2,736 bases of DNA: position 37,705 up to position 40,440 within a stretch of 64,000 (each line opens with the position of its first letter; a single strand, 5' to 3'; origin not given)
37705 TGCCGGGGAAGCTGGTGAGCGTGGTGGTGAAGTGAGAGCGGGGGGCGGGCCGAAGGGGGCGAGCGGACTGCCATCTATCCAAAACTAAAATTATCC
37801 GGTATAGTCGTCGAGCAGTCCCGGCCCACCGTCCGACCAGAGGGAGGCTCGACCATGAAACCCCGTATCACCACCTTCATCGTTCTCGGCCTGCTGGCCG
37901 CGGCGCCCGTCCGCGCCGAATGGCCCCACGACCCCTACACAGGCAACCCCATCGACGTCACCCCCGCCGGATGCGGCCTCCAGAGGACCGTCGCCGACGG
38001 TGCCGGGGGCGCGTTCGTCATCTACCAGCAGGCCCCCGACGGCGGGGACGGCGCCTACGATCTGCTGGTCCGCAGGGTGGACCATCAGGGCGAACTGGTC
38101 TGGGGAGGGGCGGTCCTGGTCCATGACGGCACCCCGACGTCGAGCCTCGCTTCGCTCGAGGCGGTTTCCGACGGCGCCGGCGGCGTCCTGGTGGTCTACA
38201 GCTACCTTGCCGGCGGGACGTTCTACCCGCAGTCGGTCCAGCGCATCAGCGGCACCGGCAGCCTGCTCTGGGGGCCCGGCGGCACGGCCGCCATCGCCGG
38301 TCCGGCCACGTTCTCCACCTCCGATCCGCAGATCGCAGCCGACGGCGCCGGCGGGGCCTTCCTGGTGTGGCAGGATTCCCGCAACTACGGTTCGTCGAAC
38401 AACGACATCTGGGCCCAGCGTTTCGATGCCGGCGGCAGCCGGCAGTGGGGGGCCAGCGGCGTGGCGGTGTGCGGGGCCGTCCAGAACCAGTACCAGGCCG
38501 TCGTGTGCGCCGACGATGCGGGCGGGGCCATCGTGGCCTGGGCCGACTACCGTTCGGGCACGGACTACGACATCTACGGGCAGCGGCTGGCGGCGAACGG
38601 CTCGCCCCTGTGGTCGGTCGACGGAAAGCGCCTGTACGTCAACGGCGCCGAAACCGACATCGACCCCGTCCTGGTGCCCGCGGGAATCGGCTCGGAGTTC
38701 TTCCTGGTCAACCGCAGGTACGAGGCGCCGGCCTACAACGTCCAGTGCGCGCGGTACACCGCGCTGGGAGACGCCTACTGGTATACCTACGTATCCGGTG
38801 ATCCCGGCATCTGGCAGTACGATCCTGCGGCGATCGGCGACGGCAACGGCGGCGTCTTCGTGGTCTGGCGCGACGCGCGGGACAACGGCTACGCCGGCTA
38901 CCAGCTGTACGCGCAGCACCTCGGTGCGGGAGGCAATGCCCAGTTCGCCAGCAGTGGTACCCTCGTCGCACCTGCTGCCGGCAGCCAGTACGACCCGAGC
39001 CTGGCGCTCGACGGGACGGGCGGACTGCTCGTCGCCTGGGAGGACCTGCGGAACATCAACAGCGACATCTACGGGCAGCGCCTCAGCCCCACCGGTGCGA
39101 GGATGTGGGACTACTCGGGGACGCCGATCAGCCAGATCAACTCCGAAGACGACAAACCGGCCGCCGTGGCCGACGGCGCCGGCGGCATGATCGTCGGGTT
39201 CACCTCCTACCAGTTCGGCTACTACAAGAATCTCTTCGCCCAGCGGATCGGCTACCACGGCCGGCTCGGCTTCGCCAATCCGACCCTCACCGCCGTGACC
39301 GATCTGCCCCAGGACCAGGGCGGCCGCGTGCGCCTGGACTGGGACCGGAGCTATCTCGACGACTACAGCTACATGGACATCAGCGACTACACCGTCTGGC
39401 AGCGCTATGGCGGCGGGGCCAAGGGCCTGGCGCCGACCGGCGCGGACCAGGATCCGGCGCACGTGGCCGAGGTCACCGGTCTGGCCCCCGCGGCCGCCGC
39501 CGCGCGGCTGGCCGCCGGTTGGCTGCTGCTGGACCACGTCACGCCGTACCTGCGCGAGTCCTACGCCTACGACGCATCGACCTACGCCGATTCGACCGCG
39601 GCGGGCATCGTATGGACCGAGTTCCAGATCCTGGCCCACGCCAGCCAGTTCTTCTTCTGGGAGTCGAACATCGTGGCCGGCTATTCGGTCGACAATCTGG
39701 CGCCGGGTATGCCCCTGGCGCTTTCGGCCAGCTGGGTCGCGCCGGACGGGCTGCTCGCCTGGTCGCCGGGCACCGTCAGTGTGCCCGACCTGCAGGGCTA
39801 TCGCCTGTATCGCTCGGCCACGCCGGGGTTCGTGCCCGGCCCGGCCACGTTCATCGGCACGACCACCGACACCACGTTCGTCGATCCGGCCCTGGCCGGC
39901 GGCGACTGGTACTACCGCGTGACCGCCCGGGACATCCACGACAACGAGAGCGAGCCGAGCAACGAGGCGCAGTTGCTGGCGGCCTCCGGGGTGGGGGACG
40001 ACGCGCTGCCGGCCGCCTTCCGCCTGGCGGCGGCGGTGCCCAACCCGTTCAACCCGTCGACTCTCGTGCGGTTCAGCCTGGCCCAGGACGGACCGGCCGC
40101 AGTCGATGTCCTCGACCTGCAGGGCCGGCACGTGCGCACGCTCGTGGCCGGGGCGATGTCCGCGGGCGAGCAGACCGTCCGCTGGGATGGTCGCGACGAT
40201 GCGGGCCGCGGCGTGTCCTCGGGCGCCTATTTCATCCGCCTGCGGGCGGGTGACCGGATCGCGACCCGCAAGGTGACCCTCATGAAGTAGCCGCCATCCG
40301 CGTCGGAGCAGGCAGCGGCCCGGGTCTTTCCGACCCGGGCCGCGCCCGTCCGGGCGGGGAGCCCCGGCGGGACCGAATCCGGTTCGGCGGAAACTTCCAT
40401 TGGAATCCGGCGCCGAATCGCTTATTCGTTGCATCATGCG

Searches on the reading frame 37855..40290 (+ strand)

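Call 87: search_protein_families(library=pfam, proteins=[window:37855-40290:+], max_evalue=0.001)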
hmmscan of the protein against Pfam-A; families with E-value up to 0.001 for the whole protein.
window:37855-40290:+ (811 aa): 2 families
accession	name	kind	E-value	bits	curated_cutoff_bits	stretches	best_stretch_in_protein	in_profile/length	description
PF13860.13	FlgD_ig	-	6e-11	42.6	27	1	748-798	25-75/79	FlgD Ig-like domain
PF04616.20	Glyco_hydro_43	-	0.00015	21.7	32.2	0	157-195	123-160/288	Glycosyl hydrolases family 43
